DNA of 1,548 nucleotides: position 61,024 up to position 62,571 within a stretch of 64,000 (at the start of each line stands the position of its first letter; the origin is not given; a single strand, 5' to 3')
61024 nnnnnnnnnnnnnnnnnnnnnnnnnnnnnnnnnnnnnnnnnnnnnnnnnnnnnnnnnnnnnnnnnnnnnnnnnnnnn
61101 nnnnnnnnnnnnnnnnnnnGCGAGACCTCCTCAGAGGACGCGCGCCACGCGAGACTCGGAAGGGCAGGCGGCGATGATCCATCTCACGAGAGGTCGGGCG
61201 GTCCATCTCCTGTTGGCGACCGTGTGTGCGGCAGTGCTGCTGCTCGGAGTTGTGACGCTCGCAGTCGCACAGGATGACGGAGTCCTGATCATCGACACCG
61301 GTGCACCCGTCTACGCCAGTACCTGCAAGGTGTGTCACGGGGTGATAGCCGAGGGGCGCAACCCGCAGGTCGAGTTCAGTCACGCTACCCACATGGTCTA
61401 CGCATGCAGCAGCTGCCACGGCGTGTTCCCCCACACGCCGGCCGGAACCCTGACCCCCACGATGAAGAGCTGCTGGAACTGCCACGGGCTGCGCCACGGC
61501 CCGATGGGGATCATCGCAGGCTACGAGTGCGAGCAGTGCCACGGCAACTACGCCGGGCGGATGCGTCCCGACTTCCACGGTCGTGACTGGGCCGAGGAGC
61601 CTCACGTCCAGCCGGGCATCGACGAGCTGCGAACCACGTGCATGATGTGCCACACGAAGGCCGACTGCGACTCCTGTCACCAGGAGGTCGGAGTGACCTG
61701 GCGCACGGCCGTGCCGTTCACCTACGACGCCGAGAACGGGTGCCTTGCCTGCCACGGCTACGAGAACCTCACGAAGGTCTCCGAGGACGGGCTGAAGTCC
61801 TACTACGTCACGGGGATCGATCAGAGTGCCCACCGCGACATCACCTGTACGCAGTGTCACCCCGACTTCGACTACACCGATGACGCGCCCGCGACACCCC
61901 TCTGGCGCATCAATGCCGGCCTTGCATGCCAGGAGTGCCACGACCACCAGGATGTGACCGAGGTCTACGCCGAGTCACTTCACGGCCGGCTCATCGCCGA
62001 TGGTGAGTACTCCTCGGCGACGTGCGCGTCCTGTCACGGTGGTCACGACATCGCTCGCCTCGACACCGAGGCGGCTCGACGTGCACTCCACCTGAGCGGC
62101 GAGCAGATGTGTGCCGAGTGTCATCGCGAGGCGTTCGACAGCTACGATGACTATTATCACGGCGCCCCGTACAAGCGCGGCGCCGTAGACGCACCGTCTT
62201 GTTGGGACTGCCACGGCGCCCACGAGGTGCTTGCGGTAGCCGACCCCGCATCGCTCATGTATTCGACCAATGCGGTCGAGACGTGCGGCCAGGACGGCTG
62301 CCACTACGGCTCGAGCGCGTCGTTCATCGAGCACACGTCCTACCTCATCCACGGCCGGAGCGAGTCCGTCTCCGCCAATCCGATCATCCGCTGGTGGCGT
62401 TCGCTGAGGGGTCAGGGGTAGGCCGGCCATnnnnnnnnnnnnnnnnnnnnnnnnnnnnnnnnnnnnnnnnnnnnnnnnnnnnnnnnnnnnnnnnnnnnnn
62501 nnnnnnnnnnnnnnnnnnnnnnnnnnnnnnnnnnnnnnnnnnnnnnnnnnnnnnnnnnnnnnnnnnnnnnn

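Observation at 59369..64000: Cytochrome b plus three multihaem cytochromes (at least 39 haem motifs): candidate quinol-linked electron conduit in a Gram-positive-type genome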

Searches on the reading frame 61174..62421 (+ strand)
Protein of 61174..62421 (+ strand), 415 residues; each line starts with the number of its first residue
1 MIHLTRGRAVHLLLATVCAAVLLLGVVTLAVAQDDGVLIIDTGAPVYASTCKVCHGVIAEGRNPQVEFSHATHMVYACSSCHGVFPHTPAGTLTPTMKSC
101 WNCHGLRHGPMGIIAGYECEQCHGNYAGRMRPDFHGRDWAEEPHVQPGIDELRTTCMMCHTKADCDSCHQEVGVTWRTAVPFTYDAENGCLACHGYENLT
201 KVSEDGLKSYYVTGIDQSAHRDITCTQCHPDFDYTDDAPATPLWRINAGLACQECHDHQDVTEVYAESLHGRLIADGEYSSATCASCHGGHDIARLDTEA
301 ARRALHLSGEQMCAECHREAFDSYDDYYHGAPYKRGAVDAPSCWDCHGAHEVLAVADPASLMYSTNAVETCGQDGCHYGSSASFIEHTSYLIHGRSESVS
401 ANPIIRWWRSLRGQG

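Call 6: search_protein_families(library=pfam, proteins=[window:61174-62421:+], max_evalue=0.1)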
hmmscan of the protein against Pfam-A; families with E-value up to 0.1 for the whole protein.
window:61174-62421:+ (415 aa): 6 families
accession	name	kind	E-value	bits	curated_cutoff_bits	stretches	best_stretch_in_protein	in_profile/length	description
PF14522.11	Cytochrome_C7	-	4.5e-16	58.9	24.8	5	220-288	10-66/67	Cytochrome c7 and related cytochrome c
PF14537.11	Cytochrom_c3_2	-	8.5e-14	52.2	25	2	160-231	2-66/79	Cytochrome c3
PF02085.21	Cytochrom_CIII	-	1.9e-06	28.6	22.9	1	62-105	17-54/101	Class III cytochrome C family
PF03264.19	Cytochrom_NNT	-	0.041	14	24.1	1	307-353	33-78/174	NapC/NirT cytochrome c family, N-terminal region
PF23678.1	YqhI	-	0.051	13.4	27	0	317-331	10-24/36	YqhI-like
PF13442.11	Cytochrome_CBB3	-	0.064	14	27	1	41-65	4-26/68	Cytochrome C oxidase, cbb3-type, subunit III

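Call 7: search_protein_families(library=ncbifam, proteins=[window:61174-62421:+], max_evalue=0.1)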
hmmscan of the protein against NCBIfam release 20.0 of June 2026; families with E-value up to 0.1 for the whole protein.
window:61174-62421:+ (415 aa): 5 families
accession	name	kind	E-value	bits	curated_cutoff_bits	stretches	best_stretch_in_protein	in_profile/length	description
TIGR03508.1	decahem_SO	subfamily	3e-09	36.7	192.2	1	251-389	4-136/258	DmsE family decaheme c-type cytochrome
TIGR03146.1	cyt_nit_nrfB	equivalog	0.00035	20.9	166.6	1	180-231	4-49/145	cytochrome c nitrite reductase pentaheme subunit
TIGR01904.2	GSu_C4xC__C2xCH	domain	0.0037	17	27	1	222-261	21-61/73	CxxxxCH/CxxCH domain c-type cytochrome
TIGR02161.1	napC_nirT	subfamily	0.0064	16.4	310.6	2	309-352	44-87/185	periplasmic nitrate (or nitrite) reductase c-type cytochrome, NapC/NirT family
NF050122.1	bc1_QcrC_actin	exception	0.074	12.3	200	1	13-63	12-64/253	cytochrome bc1 complex diheme cytochrome c subunit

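Call 8: find_encoding_contigs(protein=window:61174-62418:+, flank=10000, max_places=6)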
Protein window:61174-62418:+ (415 aa): no gene with exactly this product is on record in the collection.

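Call 9: find_related_loci(query=window:61174-62418:+, collection=genome_contigs, flank=10000)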
Query window:61174-62418:+ (415 aa) in genome_contigs; peptide patterns used: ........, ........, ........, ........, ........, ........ (x = any residue, [..] = any of these).
27 stretches matched a pattern; 5 encode a relative of the query (tblastn E <= 1e-3); 5 distinct loci.
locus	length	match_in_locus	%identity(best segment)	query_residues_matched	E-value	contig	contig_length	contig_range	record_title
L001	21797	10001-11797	95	1-411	0e+0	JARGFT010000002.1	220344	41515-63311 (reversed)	MAG: Anaerosomatales bacterium isolate C14-13 NODE_2_length_220344_cov_6.848933, whole genome shotgun sequence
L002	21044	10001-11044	23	5-359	5e-7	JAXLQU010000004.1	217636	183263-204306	MAG: Acidobacteriota bacterium isolate STL-ACI11 C1.23.fa-4, whole genome shotgun sequence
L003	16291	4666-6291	24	43-357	8e-6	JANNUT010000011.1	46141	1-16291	MAG: Acidobacteriota bacterium isolate SOY_30_concoct_69_sub SOY_30_k141_4417692, whole genome shotgun sequence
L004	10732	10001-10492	23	163-356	6e-5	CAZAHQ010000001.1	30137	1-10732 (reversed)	MAG TPA_asm: uncultured Acidobacteriota bacterium isolate SRP173033_co1_59 genome assembly, contig: NODE_2252_length_301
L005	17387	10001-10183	34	98-163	4e-4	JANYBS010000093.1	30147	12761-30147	MAG: Candidatus Eisenbacteria bacterium isolate GL140_6_metabat_35 GL140_6_k141_1070155, whole genome shotgun sequence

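Call 12: search_protein_families(library=pfam, proteins=[L001:11258-12850:+, L001:12897-13913:+, L001:13926-15458:+, L001:15593-15928:+, L001:15971-16639:+, L001:16636-17451:+, L001:16652-19483:+, L001:19498-20340:+, L001:20337-21530:+], max_evalue=0.01)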
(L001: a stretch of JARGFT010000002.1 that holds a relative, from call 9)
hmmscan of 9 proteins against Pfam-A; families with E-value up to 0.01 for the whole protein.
L001:11258-12850:+ (530 aa): 3 families
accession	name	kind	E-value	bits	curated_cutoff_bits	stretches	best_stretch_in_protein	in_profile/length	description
PF14522.11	Cytochrome_C7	-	7.9e-17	61.3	24.8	2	222-280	2-66/67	Cytochrome c7 and related cytochrome c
PF22113.1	Mtrc-MtrF_II-IV_dom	-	2.7e-12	47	30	2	97-241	8-165/176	Outer membrane cytochrome MtrC/MtrF-like, domains II/IV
PF02085.21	Cytochrom_CIII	-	0.0037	18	22.9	0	405-473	28-83/101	Class III cytochrome C family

L001:12897-13913:+ (338 aa): 27 families (the best 25 are shown)
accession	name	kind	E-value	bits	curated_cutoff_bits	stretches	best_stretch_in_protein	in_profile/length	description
PF13432.12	TPR_16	-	2.5e-27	95.3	32.7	5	194-241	17-64/65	Tetratricopeptide repeat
PF07719.23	TPR_2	-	1.9e-25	87.3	27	3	141-169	2-30/34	Tetratricopeptide repeat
PF00515.34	TPR_1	-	4.4e-25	86.9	27.8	2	141-170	2-31/34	Tetratricopeptide repeat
PF14559.12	TPR_19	-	7e-24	84.4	25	4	75-119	3-47/68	Tetratricopeptide repeat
PF13181.12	TPR_8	-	9.8e-23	78.8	25.7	1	141-171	2-32/34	Tetratricopeptide repeat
PF13414.12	TPR_11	-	1.1e-21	76.7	26.8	3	72-106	3-37/42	TPR repeat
PF13431.12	TPR_17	-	3.9e-20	70.8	24.4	1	86-118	2-34/34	Tetratricopeptide repeat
PF13428.12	TPR_14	-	5.9e-20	70.2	23.5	2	64-104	2-42/44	Tetratricopeptide repeat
PF13424.12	TPR_12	-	2.5e-15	56.9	30.1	2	98-171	4-76/77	Tetratricopeptide repeat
PF13174.12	TPR_6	-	1.7e-14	53.8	26.3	1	142-166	2-26/33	Tetratricopeptide repeat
PF13176.12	TPR_7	-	1.6e-12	46.9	27.9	1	142-172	1-31/36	Tetratricopeptide repeat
PF14561.12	TPR_20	-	8.5e-12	45.7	25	1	46-92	5-51/90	Tetratricopeptide repeat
PF12895.13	ANAPC3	-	3.9e-09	37.1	27.2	0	136-187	19-69/82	Anaphase-promoting complex, cyclosome, subunit 3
PF23914.1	TPR_CcmH_CycH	-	5.1e-09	36.6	42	1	45-124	66-148/158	Cytochrome c-type biogenesis protein H TPR domain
PF24575.1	TPR_Slam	-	3.3e-07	31.1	35.2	0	41-86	59-104/104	Surface lipoprotein assembly modifier, N-terminal TPR repeats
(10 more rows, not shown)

L001:13926-15458:+ (510 aa): 4 families
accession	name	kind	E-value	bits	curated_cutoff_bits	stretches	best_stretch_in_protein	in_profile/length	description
PF01436.27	NHL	-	1.7e-29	100.8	20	3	318-345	1-28/28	NHL repeat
PF17170.10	DUF5128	-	2.1e-16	60.4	22.9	2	283-342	54-114/321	6-bladed beta-propeller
PF08450.18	SGL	-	5.4e-07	29.9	26.3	0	82-167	134-221/246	SMP-30/Gluconolactonase/LRE-like region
PF25021.1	TEN_NHL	-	0.00083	18.9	27.1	0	73-154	22-97/357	Teneurin NHL domain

L001:15593-15928:+ (111 aa): 0 families

L001:15971-16639:+ (222 aa): 2 families
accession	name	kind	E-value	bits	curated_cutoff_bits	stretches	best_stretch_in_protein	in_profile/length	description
PF04879.21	Molybdop_Fe4S4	-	1.4e-13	51.1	22.7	1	63-116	3-55/55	Molybdopterin oxidoreductase Fe4S4 domain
PF10518.14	TAT_signal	-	4.7e-05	23.6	22.7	1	25-45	1-21/21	TAT (twin-arginine translocation) pathway signal sequence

L001:16636-17451:+ (271 aa): 0 families

L001:16652-19483:+ (943 aa): 2 families
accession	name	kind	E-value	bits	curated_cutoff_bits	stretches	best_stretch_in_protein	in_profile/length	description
PF00384.28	Molybdopterin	-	2.1e-23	83.4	24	1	12-511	97-346/353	Molybdopterin oxidoreductase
PF01568.27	Molydop_binding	-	2.4e-14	53.7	26.8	2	802-859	1-57/110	Molydopterin dinucleotide binding domain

L001:19498-20340:+ (280 aa): 3 families
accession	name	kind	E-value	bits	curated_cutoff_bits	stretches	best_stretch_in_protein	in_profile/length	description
PF13247.11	Fer4_11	-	3.8e-07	30.7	26.2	1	62-139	8-78/100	4Fe-4S dicluster domain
PF13187.11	Fer4_9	-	4.2e-05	23.9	27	0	13-80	1-51/52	4Fe-4S dicluster domain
PF12838.12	Fer4_7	-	0.00023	22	27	1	13-80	1-52/52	4Fe-4S dicluster domain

L001:20337-21530:+ (397 aa): 7 families
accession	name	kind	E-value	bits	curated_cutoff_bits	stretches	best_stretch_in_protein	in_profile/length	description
PF09699.15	Paired_CXXCH_1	-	2.7e-15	56.2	20.6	1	159-181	3-25/41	Doubled CXXCH motif (Paired_CXXCH_1)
PF22113.1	Mtrc-MtrF_II-IV_dom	-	3.3e-07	30.4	30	0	37-102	77-137/176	Outer membrane cytochrome MtrC/MtrF-like, domains II/IV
PF14522.11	Cytochrome_C7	-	4.2e-07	30.1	24.8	0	40-97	12-54/67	Cytochrome c7 and related cytochrome c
PF14537.11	Cytochrom_c3_2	-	2.1e-05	25.3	25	0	39-55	55-71/79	Cytochrome c3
PF13442.11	Cytochrome_CBB3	-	0.00013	22.6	27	0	86-100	13-27/68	Cytochrome C oxidase, cbb3-type, subunit III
PF02085.21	Cytochrom_CIII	-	0.00016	22.4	22.9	0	338-397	31-84/101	Class III cytochrome C family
PF22678.1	Cytochrom_c_NrfB-like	-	0.0089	16.9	27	0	163-176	59-72/89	Cytochrome c-type protein NrfB-like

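Call 16: search_solved_structures(query=L001:11258-12847:+, max_evalue=1)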
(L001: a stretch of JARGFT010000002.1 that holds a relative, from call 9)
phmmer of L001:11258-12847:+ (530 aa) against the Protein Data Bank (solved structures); distinct sequences matched with E-value up to 1: 0.

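Call 17: search_solved_structures(query=window:61174-62418:+, max_evalue=1)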
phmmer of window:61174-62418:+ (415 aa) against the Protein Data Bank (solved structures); distinct sequences matched with E-value up to 1: 7.
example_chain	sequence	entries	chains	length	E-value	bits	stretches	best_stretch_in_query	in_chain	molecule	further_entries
3mk7_C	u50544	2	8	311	0.012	17.6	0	40-62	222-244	Cytochrome c oxidase, cbb3-type, subunit P | Cbb3-type cytochrome c oxidase subunit CcoP1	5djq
9wcx_U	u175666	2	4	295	0.031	16.2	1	12-61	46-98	Cytochrome bc1 complex cytochrome c subunit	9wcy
8smr_G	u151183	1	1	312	0.042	15.8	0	39-67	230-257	Cbb3-type cytochrome c oxidase subunit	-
8qj6_A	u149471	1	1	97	0.13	14.1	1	24-68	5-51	Lipoprotein cytochrome c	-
1aqe_A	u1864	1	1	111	0.27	13.1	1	64-89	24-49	CYTOCHROME C3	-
1czj_A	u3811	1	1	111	0.32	12.9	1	64-89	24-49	CYTOCHROME C3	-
8qjg_A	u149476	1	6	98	0.47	12.3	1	24-60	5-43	Lipoprotein cytochrome c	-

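Call 19: search_solved_structures(query=L001:20337-21527:+, max_evalue=1, show_alignments=2)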
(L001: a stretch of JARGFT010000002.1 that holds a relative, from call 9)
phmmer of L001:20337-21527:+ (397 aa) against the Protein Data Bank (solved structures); distinct sequences matched with E-value up to 1: 1.
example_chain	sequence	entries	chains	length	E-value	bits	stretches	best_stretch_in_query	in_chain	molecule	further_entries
9yuq_N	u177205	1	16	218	0.023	16.9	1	9-185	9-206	Putative multiheme cytochrome c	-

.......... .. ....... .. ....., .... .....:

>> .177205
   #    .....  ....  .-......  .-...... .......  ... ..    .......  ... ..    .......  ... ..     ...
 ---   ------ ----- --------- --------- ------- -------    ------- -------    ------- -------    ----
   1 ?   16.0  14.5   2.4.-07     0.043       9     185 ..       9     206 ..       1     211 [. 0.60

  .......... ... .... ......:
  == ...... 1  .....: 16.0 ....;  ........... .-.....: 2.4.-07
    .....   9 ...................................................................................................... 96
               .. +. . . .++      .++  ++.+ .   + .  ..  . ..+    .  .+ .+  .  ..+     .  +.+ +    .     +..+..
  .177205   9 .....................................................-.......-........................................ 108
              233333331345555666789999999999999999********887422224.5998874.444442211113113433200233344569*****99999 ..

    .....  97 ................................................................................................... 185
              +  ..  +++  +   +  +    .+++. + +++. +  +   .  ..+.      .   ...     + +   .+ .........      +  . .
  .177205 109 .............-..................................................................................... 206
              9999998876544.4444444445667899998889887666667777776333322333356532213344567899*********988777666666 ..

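Call 80: find_homologous_proteins(query=L001:20337-21527:+, max_evalue=0.001)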
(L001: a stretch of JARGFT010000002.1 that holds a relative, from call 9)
Query L001:20337-21527:+ (397 aa): 790 proteins with E <= 0.001 among 8000 candidates; the best 120 are listed.
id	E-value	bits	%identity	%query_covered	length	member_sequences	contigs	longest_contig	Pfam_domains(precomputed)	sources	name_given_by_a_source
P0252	8.4e-273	923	100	99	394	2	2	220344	PF09699.16,PF14522.12,PF22113.2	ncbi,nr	ncbi:MAG: hypothetical protein RQ731_04970 [Anaerosomatales bacterium]|nr:hypothetical protein [Anae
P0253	2.3e-206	704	78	99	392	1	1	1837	PF09699.16,PF14522.12,PF22113.2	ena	-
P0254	1.5e-185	635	70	100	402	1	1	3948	PF09699.16,PF00034.27,PF14522.12,PF22113.2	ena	-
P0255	8.2e-185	633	69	99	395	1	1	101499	PF09699.16,PF14537.12,PF00034.27,PF14522.12,PF22113.2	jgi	-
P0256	6.1e-182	623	69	99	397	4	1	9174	PF09699.16,PF14537.12,PF14522.12,PF22113.2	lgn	-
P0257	3.3e-181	621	70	99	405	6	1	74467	PF09699.16,PF14522.12,PF22113.2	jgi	jgi:predicted CXXCH cytochrome family protein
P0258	8.3e-176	603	67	99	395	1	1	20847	PF09699.16,PF00034.27,PF14522.12,PF22113.2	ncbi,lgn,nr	ncbi:MAG: cytochrome c3 family protein [Coriobacteriia bacterium]|nr:cytochrome c3 family protein [C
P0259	6.7e-167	574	67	99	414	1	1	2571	PF09699.16,PF00034.27,PF22113.2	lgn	-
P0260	1.0e-166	573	65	99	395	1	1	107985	PF09699.16,PF14522.12,PF22113.2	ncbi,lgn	-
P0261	1.1e-154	534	62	99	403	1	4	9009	PF09699.16,PF14522.12,PF22113.2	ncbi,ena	-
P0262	2.5e-154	532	60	99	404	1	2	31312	PF09699.16,PF14522.12,PF22113.2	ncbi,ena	-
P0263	3.5e-153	529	62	99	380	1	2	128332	PF09699.16,PF14522.12,PF22113.2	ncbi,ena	-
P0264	3.3e-142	493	59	99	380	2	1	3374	PF09699.16,PF14537.12,PF14522.12,PF22113.2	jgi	-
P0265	9.4e-140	484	57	99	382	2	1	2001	PF09699.16,PF14537.12,PF14522.12,PF22113.2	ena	-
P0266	6.1e-129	449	55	99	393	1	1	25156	PF09699.16,PF14522.12,PF22113.2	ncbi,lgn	-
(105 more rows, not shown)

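Call 99: search_protein_families(library=ncbifam, proteins=[L001:15971-16636:+, L001:16640-19480:+, L001:19498-20337:+], max_evalue=0.00001)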
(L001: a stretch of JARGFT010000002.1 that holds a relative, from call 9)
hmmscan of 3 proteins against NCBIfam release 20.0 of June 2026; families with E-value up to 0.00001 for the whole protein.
L001:15971-16636:+ (222 aa): 7 families
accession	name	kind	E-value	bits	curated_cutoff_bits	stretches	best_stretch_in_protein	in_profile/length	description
TIGR01553.1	formate-DH-alph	equivalog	8.3e-24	83.4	814.2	1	26-222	2-194/1009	formate dehydrogenase-N subunit alpha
NF041513.1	formate_DH_Act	exception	4.3e-22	77.8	1400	1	49-222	31-185/1067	formate dehydrogenase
TIGR01591.1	Fdh-alpha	equivalog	8.9e-13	47.2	666.25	1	66-222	1-128/672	formate dehydrogenase subunit alpha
NF010055.0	PRK13532.1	equivalog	3.8e-10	38.6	904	1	25-113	2-91/830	nitrate reductase catalytic subunit NapA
TIGR01706.1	NAPA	equivalog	1.6e-08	33.3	930.55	1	25-108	1-86/830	periplasmic nitrate reductase subunit alpha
NF012032.0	PRK15488.1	equivalog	2.2e-08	32.6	694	1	25-172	2-133/759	thiosulfate reductase PhsA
NF047855.1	AssmNtatRedNasC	equivalog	1.8e-06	26.5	1100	0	58-120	15-78/708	assimilatory nitrate reductase catalytic subunit NasC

L001:16640-19480:+ (947 aa): 17 families
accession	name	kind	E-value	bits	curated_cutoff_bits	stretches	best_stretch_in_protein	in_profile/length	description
TIGR01553.1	formate-DH-alph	equivalog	1.3e-110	370.7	814.2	2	1-522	196-654/1009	formate dehydrogenase-N subunit alpha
NF041513.1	formate_DH_Act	exception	5.4e-95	319.1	1400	3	1-330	187-509/1067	formate dehydrogenase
TIGR01591.1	Fdh-alpha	equivalog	5.9e-73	246.1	666.25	4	1-101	130-225/672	formate dehydrogenase subunit alpha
NF047855.1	AssmNtatRedNasC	equivalog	2.2e-47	161.8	1100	3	412-534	399-515/708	assimilatory nitrate reductase catalytic subunit NasC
TIGR01701.1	Fdhalpha-like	subfamily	8.8e-33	113.4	582.15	2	248-339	344-428/744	FdhF/YdeP family oxidoreductase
NF010055.0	PRK13532.1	equivalog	8.9e-20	70.5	904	1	2-301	182-417/830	nitrate reductase catalytic subunit NapA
NF041323.1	Nitr_red_NasA_Halo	equivalog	5.2e-18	64.9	1000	1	2-102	128-224/673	assimilatory nitrate reductase NasA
NF007406.0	PRK09939.1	equivalog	6e-17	61.1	1473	1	251-307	360-416/759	acid resistance putative oxidoreductase YdeP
TIGR02166.1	dmsA_ynfE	subfamily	8.2e-16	57.2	777.7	1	9-101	194-286/794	DMSO/selenate family reductase complex A subunit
TIGR01706.1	NAPA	equivalog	1.1e-15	57.1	930.55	0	764-872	674-782/830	periplasmic nitrate reductase subunit alpha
TIGR03479.1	DMSO_red_II_alp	subfamily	1.7e-12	46.3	984.75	0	185-516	385-636/913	molybdopterin-dependent oxidoreductase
TIGR02693.1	arsenite_ox_L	equivalog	5.5e-11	41.2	359.05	0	796-864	685-753/806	arsenate reductase (azurin) large subunit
NF041885.1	selenate_YnfE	exception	1.3e-09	36.4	1675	1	17-118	209-305/805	selenate/tellurate reductase subunit YnfE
NF012032.0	PRK15488.1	equivalog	1.8e-09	36.2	694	0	21-101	191-268/759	thiosulfate reductase PhsA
NF011566.1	PRK14990.1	exception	5.9e-09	34.5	1600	1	5-118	210-318/814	dimethylsulfoxide reductase subunit A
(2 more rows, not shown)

L001:19498-20337:+ (280 aa): 14 families
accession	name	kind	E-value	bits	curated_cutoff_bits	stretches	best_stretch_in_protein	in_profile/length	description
NF038355.1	FDH3_beta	equivalog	5.8e-12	46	240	1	5-140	3-126/180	formate dehydrogenase FDH3 subunit beta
NF008134.0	PRK10882.1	equivalog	3.1e-11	42.9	263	1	8-136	42-179/329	hydrogenase 2 operon protein HybA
TIGR02951.1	DMSO_dmsB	equivalog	1.5e-10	41.3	214.1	1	7-111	4-113/161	DMSO/selenate family reductase complex B subunit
NF045715.1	sulf_resp_HmcB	equivalog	2.7e-09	36.5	420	0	4-139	36-176/307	sulfate respiration complex iron-sulfur protein HmcB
NF011569.0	PRK14993.1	equivalog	4.9e-09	36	416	1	5-139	44-166/244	tetrathionate reductase subunit TtrB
NF009408.0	PRK12769.1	equivalog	5.2e-09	34.8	1003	1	7-143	5-132/659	formate-dependent uric acid utilization protein AegA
NF045797.1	DsrO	equivalog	3.1e-08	33.3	200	1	10-140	49-182/235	sulfate reduction electron transfer complex DsrMKJOP subunit DsrO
TIGR01582.1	FDH-beta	equivalog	1e-07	31.4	334.7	0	5-141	22-162/283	formate dehydrogenase subunit beta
TIGR03478.1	DMSO_red_II_bet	subfamily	1.4e-07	30.8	480.7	0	63-139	130-198/321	DMSO reductase family type II enzyme, iron-sulfur subunit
TIGR01660.1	narH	equivalog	4.9e-07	28.5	524.05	0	64-141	183-252/492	nitrate reductase subunit beta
NF041715.1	arsenate_red_ArrB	equivalog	1.3e-06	28.1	450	1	10-108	8-102/233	arsenate respiratory reductase iron-sulfur subunit ArrB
TIGR03149.1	cyt_nit_nrfC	equivalog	2.2e-06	27.2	377.6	0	8-108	42-136/225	cytochrome c nitrite reductase Fe-S protein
NF045766.1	PhenlGlyoxDHPadI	equivalog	2.3e-06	26.6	700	0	9-137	9-120/443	NADH-dependent phenylglyoxylate dehydrogenase subunit beta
NF009451.0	PRK12809.1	equivalog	7.7e-06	24.5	1154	1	10-139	8-119/639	formate-dependent uric acid utilization protein YgfT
